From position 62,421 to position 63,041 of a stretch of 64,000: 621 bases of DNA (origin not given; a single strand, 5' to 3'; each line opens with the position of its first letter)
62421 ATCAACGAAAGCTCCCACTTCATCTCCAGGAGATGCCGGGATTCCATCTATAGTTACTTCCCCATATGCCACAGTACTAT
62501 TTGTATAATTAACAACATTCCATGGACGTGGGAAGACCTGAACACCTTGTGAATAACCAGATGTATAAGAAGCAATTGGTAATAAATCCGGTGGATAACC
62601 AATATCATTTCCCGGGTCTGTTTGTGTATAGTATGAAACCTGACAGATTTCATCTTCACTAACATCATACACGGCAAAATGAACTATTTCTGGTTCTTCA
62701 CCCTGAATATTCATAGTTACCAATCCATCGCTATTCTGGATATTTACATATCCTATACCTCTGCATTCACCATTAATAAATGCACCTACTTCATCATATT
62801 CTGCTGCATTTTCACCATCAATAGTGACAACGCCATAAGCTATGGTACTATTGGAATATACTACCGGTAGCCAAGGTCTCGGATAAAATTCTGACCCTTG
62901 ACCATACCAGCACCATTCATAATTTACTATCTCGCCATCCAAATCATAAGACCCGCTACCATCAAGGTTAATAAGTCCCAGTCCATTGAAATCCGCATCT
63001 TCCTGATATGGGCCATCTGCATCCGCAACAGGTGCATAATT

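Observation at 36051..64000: ~28-kb operon: three giant T9SS repeat proteins followed by a barrel-OmpA anchor protein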

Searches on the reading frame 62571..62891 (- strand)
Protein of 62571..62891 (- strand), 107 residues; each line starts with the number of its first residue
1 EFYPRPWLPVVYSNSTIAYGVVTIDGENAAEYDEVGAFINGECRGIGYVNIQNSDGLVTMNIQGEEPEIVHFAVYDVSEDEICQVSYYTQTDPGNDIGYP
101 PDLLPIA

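Call 63: search_protein_families(library=pfam, proteins=[window:62571-62891:-], max_evalue=1)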
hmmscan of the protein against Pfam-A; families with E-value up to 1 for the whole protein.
window:62571-62891:- (107 aa): 1 family
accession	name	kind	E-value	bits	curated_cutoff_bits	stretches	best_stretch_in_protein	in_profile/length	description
PF01111.24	CKS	-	0.17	12.5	27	1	12-72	7-64/68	Cyclin-dependent kinase regulatory subunit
